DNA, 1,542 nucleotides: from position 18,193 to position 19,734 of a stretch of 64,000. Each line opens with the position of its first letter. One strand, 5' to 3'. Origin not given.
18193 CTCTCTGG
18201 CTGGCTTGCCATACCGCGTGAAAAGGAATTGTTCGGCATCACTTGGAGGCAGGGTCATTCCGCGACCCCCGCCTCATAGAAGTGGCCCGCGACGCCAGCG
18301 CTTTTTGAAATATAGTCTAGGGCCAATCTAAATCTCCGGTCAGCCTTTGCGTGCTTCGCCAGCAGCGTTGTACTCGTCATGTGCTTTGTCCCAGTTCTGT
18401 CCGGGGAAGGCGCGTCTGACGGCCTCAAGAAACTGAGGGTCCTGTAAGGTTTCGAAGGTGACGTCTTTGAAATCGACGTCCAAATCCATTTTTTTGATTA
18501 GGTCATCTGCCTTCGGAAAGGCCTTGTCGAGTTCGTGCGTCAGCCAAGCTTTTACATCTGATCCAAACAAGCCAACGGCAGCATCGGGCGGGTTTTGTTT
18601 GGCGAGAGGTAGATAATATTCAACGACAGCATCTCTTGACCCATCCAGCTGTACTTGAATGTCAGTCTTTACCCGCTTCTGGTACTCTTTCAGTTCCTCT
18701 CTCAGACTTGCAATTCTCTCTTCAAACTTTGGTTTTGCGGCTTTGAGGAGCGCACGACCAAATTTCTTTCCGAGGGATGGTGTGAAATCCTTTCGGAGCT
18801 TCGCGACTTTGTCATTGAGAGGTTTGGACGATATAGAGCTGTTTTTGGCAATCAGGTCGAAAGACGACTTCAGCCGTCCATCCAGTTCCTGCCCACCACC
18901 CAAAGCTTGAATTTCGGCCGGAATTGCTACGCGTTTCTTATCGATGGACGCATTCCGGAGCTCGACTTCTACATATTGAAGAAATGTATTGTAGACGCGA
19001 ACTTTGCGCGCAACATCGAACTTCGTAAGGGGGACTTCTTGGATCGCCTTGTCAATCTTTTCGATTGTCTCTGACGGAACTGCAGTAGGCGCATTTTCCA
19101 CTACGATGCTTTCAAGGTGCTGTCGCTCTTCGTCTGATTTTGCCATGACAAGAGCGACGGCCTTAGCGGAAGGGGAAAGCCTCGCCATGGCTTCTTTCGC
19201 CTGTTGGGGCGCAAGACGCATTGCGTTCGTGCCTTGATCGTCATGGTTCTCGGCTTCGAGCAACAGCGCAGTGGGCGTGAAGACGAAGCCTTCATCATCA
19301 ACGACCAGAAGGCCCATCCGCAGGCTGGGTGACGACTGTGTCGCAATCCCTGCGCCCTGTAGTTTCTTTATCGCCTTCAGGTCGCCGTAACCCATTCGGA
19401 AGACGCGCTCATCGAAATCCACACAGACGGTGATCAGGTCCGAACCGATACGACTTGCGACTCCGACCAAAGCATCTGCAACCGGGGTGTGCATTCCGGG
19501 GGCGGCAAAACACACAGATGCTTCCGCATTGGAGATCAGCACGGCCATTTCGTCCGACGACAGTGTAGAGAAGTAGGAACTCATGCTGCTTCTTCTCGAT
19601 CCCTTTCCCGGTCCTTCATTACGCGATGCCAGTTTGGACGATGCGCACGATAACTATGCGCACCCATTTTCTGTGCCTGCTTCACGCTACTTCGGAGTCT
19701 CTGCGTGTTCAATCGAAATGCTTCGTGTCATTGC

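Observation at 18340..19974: Low-GC cargo module: AlpA-like HTH plus a 414-aa protein with an inactivated PLD/Nuc-like domain; candidate undescribed system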

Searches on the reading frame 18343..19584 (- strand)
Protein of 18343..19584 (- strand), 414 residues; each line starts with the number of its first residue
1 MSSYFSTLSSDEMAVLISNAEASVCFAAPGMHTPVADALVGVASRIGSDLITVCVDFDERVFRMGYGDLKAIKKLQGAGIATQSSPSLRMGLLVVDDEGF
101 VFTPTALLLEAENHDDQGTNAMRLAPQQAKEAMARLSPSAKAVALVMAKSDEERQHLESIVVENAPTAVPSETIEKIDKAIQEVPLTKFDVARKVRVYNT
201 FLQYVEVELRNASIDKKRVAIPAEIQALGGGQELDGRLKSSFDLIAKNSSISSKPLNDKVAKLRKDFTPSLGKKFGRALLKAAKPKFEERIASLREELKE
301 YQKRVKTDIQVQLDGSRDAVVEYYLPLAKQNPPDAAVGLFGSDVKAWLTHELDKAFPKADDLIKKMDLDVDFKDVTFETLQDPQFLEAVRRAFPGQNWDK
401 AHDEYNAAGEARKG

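Call 3: search_protein_families(library=pfam, proteins=[window:18343-19584:-], max_evalue=1)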
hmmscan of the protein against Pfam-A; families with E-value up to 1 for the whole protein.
window:18343-19584:- (414 aa): 4 families
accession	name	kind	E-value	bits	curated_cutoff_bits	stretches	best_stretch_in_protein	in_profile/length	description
PF14005.11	YpjP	-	0.074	13.5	27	0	128-199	30-100/134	YpjP-like protein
PF05589.17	DUF768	-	0.17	12.5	27.8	1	128-163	31-66/67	Protein of unknown function (DUF768)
PF07956.16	DUF1690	-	0.42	11.5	29.7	0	284-322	78-116/139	Protein of Unknown function (DUF1690)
PF05008.21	V-SNARE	-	0.87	10.5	25.9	0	350-371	39-60/92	Vesicle transport v-SNARE protein N-terminus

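Call 4: search_protein_families(library=padloc, proteins=[window:18343-19584:-], max_evalue=1)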
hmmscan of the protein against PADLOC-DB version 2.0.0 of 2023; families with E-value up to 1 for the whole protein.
window:18343-19584:- (414 aa): 0 families
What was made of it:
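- On Any described anti-phage system (PADLOC-DB v2.0.0, including PDC and HEC candidates): 0 families for the 414-aa protein (call 4).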

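Call 5: search_protein_families(library=ncbifam, proteins=[window:18343-19584:-], max_evalue=1)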
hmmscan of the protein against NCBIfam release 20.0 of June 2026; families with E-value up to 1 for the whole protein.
window:18343-19584:- (414 aa): 1 family
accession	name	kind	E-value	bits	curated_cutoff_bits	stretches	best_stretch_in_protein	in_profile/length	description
NF053519.1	DipepPtdsDpp7Prph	equivalog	0.054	11.9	1200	1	194-306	365-472/708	dipeptidyl-peptidase Dpp7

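Call 6: search_protein_families(library=phrogs, proteins=[window:18343-19584:-], max_evalue=1)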
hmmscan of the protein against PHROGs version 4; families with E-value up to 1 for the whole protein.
window:18343-19584:- (414 aa): 1 family
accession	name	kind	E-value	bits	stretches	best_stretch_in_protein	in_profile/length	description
phrog_37345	-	unknown function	0.17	13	1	89-122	30-63/78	-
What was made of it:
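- Closest known: Guard-type accessory genes of R-M and BREX: PrrC/RloC in type I loci, PARIS. Different: No sequence similarity was found (calls 3-6).
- Tried and rejected: Pfam, NCBIfam, PADLOC and PHROGs gave nothing for the 414-aa protein (calls 3-6).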

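Call 7: find_homologous_proteins(query=window:18343-19584:-)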
Query window:18343-19584:- (414 aa): 376 proteins with E <= 0.001 among 8000 candidates; the best 120 are listed.
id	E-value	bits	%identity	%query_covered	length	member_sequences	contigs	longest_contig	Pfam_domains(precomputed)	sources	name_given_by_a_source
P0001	3.2e-259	877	97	100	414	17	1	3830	-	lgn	-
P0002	3.6e-214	729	81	100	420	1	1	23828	-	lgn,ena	-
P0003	1.2e-201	688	76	99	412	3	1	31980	-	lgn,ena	-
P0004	9.1e-197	672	74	100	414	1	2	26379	-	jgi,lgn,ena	-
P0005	2.5e-194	664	73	100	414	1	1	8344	-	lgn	-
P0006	4.7e-163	561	61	99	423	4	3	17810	-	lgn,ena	-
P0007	3.0e-158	545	60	100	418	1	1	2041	-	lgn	-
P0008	1.9e-157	543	62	99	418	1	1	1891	-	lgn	-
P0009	1.8e-155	536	60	99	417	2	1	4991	-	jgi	jgi:hypothetical protein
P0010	6.5e-154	531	59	99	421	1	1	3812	-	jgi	jgi:hypothetical protein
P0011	5.5e-153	528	60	98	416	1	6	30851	-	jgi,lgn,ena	-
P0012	1.5e-151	523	59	99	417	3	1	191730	-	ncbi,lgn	-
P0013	3.2e-151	522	59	99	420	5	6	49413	-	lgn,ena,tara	tara:strand:+ start:176 stop:1438 length:1263 start_codon:yes stop_codon:yes gene_type:complete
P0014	3.3e-149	515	59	99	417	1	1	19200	-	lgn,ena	-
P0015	1.8e-147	510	58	99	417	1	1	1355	-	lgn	-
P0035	6.2e-130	452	51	99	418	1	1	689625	-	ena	-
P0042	1.9e-129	450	52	99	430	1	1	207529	-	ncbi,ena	-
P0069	2.2e-126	440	50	99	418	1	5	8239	-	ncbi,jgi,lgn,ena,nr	ncbi:MAG: hypothetical protein FJ271_31970 [Planctomycetes bacterium]|nr:hypothetical protein [Planc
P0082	9.7e-125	435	49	98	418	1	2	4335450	-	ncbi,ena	-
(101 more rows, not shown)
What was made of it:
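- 18340..19584 (-): Intact 414-aa ORF, a member of an unannotated ~420-aa family linked to methylation-based restriction systems. 376+ homologues, all 'hypothetical' (call 7).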

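Call 8: search_solved_structures(query=window:18343-19584:-, max_evalue=10)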
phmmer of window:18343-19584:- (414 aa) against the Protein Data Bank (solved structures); distinct sequences matched with E-value up to 10: 0.
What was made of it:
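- Tried and rejected: PDB phmmer gave nothing (call 8).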

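Call 11: find_encoding_contigs(protein=P0082, flank=10000, max_places=3)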
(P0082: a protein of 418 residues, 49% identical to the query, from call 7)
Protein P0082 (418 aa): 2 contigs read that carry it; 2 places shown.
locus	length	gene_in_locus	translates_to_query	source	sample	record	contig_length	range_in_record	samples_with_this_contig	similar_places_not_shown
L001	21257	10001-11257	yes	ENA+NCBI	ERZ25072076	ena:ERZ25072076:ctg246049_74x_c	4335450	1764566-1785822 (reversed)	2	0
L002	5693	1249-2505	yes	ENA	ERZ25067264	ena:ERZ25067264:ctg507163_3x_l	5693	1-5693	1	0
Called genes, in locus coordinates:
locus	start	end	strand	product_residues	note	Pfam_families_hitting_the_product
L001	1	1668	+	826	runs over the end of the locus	PF00034:Cytochrom_C (faint), PF02433:FixO (faint), PF13442:Cytochrome_CBB3 (faint)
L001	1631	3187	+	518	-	PF23500:DUF7133 (faint)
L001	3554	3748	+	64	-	-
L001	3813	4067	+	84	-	-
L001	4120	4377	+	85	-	PF00005:ABC_tran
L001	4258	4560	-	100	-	-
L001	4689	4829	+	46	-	-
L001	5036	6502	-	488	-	PF00478:IMPDH, PF03060:NMO (faint), PF00571:CBS, PF01070:FMN_dh (weak)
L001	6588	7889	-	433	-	PF00884:Sulfatase, PF16347:SGSH_C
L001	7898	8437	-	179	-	PF02569:Pantoate_ligase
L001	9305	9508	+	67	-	-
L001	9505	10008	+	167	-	PF03235:GmrSD_N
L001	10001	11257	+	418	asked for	-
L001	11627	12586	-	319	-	PF13391:HNH_2 (weak)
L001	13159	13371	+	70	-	-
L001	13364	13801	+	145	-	-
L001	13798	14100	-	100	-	-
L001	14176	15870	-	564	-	-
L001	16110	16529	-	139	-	PF13701:DDE_Tnp_1_4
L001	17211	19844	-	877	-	PF00931:NB-ARC (faint)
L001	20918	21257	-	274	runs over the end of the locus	-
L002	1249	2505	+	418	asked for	-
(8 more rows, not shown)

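Call 12: find_encoding_contigs(protein=P0012, flank=10000, max_places=3)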
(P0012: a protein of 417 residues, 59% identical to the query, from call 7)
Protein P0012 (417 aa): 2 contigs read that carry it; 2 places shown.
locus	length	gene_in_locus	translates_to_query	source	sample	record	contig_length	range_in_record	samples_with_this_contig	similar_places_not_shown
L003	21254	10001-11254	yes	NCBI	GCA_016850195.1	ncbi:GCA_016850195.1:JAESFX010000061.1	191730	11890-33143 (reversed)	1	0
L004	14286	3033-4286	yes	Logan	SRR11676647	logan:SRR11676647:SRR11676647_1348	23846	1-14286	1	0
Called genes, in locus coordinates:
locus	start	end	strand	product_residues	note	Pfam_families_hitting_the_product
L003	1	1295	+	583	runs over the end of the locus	PF06048:DUF927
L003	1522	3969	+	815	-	PF04313:HSDR_N, PF00270:DEAD, PF04851:ResIII, PF18766:SWI2_SNF2, PF08463:EcoEI_R_C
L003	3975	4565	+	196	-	-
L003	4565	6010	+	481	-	PF12161:HsdM_N, PF02384:N6_Mtase, PF01170:UPF0020, PF07669:Eco57I (weak)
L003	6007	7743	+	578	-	PF01420:Methylase_S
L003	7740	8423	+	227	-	-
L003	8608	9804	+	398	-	PF13091:PLDc_2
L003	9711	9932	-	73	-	-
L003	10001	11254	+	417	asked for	-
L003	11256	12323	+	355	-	-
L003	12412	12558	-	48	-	-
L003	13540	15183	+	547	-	PF13175:AAA_15, PF13304:AAA_21 (weak)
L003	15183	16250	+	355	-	-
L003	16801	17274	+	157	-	-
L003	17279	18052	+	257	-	PF13472:Lipase_GDSL_2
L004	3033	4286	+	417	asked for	-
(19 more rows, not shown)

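Call 22: find_encoding_contigs(protein=P0002, flank=10000, max_places=2)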
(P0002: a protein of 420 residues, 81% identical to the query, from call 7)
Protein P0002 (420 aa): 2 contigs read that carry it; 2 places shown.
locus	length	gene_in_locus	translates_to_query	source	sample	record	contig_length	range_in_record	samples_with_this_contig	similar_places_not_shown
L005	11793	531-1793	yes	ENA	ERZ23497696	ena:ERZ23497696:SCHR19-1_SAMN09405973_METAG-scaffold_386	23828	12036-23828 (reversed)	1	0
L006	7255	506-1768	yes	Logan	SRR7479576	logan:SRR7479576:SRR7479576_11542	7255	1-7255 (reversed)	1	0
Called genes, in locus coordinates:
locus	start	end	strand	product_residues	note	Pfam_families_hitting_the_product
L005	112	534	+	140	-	-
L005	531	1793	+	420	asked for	-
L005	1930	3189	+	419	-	PF00753:Lactamase_B (weak)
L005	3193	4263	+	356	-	PF01939:NucS_C (faint)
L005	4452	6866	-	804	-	PF02518:HATPase_c, PF00204:DNA_gyraseB, PF01751:Toprim, PF21249:GyrB_hook, PF00986:DNA_gyraseB_C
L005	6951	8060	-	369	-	PF02463:SMC_N, PF13476:AAA_23, PF13304:AAA_21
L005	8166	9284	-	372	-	PF00712:DNA_pol3_beta, PF02767:DNA_pol3_beta_2, PF02768:DNA_pol3_beta_3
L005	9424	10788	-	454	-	PF11638:DnaA_N, PF03969:AFG1_ATPase (faint), PF00308:Bac_DnaA, PF00004:AAA, PF01695:IstB_IS21 (weak), PF08299:Bac_DnaA_C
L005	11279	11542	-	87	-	PF01649:Ribosomal_S20p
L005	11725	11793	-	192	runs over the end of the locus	PF03358:FMN_red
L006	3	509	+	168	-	?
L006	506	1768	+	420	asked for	-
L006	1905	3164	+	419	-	PF00753:Lactamase_B (weak)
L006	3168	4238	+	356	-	PF01939:NucS_C (faint)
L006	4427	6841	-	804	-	PF02518:HATPase_c, PF00204:DNA_gyraseB, PF01751:Toprim, PF21249:GyrB_hook, PF00986:DNA_gyraseB_C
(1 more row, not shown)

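Call 23: find_encoding_contigs(protein=P0003, flank=10000, max_places=2)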
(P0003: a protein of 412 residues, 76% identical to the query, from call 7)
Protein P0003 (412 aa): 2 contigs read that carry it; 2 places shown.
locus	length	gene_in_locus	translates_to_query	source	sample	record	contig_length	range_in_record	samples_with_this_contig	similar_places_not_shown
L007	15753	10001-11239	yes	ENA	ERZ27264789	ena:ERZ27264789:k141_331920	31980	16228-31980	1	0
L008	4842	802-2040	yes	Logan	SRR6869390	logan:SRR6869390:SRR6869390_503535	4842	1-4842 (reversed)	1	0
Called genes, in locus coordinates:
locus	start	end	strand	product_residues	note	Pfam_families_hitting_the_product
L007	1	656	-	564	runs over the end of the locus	-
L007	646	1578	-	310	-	PF13476:AAA_23, PF13514:AAA_27 (weak)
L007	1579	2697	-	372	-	PF00149:Metallophos (weak)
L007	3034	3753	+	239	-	PF27146:Y4jL_N, PF27262:y4jL_C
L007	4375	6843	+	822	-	PF04313:HSDR_N (weak), PF13588:HSDR_N_2 (weak), PF00176:SNF2-rel_dom (weak), PF00270:DEAD, PF04851:ResIII, PF18766:SWI2_SNF2, PF08463:EcoEI_R_C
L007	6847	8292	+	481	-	PF12161:HsdM_N, PF02384:N6_Mtase, PF01170:UPF0020 (weak), PF07669:Eco57I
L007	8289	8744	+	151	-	-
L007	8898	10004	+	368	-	PF01420:Methylase_S (weak)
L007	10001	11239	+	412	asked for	-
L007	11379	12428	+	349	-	-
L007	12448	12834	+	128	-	-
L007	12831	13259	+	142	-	-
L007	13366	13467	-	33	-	-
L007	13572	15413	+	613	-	PF06527:TniQ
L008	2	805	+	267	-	?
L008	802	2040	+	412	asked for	-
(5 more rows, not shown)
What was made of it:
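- Other contexts: a type I operon with hsdS overlapping the gene, L007 (call 23).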

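Call 24: find_encoding_contigs(protein=P0004, flank=10000, max_places=2)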
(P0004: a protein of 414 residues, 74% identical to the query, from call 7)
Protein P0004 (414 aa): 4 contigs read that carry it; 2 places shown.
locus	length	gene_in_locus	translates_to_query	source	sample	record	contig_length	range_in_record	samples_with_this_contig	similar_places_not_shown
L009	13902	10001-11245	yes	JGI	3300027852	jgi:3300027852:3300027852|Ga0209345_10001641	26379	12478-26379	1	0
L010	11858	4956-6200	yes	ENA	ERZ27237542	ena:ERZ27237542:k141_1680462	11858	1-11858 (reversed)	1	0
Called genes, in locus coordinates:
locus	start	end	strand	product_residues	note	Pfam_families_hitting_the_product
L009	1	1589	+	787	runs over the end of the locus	-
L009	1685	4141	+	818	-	PF04313:HSDR_N, PF13588:HSDR_N_2 (weak), PF00270:DEAD, PF04851:ResIII, PF18766:SWI2_SNF2, PF08463:EcoEI_R_C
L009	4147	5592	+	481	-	PF12161:HsdM_N, PF02384:N6_Mtase, PF01170:UPF0020 (weak), PF07669:Eco57I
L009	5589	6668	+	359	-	PF01939:NucS_C (weak)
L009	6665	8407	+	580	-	PF01420:Methylase_S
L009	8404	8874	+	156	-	PF22522:DUF6998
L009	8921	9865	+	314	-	-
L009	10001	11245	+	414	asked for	-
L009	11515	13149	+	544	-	PF10592:AIPR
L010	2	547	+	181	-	?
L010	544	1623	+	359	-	PF01939:NucS_C (weak)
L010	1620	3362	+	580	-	PF01420:Methylase_S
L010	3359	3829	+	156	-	PF22522:DUF6998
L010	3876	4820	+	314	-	-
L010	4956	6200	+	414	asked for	-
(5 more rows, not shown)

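Call 25: predict_structure(alignment_id=A1)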
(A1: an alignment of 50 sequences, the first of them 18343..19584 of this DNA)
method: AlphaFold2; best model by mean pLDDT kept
length: 414 residues; sequences in the alignment: 50
mean_pLDDT: 83.6   pTM: 0.50
mean pLDDT of the five models: 83.6, 82.3, 82.0, 80.8, 80.3
residues with pLDDT >= 90: 170; 70-90: 188; 50-70: 46; < 50: 10
segments of 3 or more residues with pLDDT < 50: 410-414
pLDDT, mean of each block of 10 residues (from residue 1): 75 92 92 94 92 89 80 93 86 92 62 59 90 88 89 94 86 88 65 77 91 73 80 56 58 84 94 92 93 93 87 84 88 88 91 87 86 85 90 90 72 38
secondary structure, 60 per line:
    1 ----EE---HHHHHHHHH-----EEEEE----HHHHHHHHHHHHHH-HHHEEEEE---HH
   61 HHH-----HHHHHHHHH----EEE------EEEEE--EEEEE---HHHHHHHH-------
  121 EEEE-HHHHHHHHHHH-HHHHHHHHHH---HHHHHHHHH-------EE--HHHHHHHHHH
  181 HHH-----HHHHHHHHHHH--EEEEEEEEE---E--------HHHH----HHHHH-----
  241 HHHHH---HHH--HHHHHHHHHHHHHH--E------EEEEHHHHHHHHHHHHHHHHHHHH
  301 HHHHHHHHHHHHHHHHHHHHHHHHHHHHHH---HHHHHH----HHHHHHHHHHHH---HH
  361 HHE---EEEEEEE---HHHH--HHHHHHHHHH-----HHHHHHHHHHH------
elements in order: H10-18 E24-28 H33-46 E51-55 H59-63 H69-77 E82-84 E91-95 E98-102 H106-113 E121-124 H126-136 H138-147 H151-159 H171-183 H189-199 E202-210 H223-226 H231-235 H241-245 H254-267 E277-280 H281-330 H334-339 H344-355 H359-362 E367-373 H377-380 H383-392 H398-408
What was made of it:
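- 19210..19584 (-): Residues 1-125: non-catalytic PLD-fold domain, acidic across the family. AF2 pLDDT ~90 (call 25).
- On PLD superfamily (catalytic HKD enzymes; Pfam PLDc/PLDc_2): AF2 N-domain pLDDT ~90 (call 25).
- Checked: PLD-like fold: the AlphaFold2 model has pLDDT about 90 over the N-domain (call 25). C-terminal part: helical and Lys/Glu-rich, with a 50-residue helix at 281-330 (call 25).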

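Call 27: find_encoding_contigs(protein=P0042, flank=10000, max_places=2)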
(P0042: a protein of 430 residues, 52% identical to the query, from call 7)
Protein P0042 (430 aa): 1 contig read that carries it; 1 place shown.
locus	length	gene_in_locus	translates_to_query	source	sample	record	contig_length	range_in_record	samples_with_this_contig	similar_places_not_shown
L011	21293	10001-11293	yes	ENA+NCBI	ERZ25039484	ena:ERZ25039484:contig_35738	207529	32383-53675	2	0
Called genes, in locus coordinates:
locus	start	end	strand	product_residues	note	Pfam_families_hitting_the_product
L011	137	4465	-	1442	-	PF00580:UvrD-helicase (weak), PF01443:Viral_helicase1 (faint), PF13086:AAA_11, PF13245:AAA_19 (weak), PF13604:AAA_30 (weak), PF13087:AAA_12, PF18741:MTES_1575, PF01272:GreA_GreB (weak)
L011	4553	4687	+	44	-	-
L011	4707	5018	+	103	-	-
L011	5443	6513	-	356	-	PF01381:HTH_3, PF13560:HTH_31, PF06114:Peptidase_M78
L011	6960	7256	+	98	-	-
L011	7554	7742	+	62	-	-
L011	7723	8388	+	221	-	PF02661:Fic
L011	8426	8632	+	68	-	-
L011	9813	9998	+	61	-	-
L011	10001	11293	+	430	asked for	-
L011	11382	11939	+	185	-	PF13328:HD_4, PF01966:HD (weak)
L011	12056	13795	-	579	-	PF01978:TrmB (faint), PF12840:HTH_20 (faint), PF24270:HTH_Cmi2_C (faint), PF25213:HVO_A0261_N (faint), PF07848:PaaX (faint), PF17782:WHD_DprA (faint), PF01022:HTH_5 (faint), PF13693:HTH_35 (faint)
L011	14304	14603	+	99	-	-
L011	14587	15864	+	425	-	PF00589:Phage_integrase (faint)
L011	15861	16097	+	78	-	-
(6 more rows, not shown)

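Call 28: find_encoding_contigs(protein=P0035, flank=10000, max_places=2)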
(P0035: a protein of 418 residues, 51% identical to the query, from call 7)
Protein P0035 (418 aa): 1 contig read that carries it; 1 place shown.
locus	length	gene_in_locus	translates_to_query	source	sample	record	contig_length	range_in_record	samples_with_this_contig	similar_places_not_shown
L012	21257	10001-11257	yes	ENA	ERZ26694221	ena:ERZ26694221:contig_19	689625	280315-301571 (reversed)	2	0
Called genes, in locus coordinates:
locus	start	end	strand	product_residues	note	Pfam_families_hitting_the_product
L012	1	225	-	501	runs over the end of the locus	PF20042:DUF6444, PF13005:zf-IS66 (weak), PF03050:DDE_Tnp_IS66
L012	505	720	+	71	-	PF13384:HTH_23 (weak)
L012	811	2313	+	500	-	PF00665:rve (weak), PF22483:Mu-transpos_C_2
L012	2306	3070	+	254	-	PF01695:IstB_IS21, PF00308:Bac_DnaA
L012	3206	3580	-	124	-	PF13784:Fic_N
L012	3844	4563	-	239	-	PF00589:Phage_integrase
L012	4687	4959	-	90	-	-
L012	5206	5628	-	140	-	PF00190:Cupin_1 (weak), PF07883:Cupin_2, PF02311:AraC_binding (weak)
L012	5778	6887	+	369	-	PF03069:FmdA_AmdA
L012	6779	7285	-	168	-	-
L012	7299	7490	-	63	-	-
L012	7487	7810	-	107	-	-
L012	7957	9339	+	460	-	PF22679:T1R_D3-like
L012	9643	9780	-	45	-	-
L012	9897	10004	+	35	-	-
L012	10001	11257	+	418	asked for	-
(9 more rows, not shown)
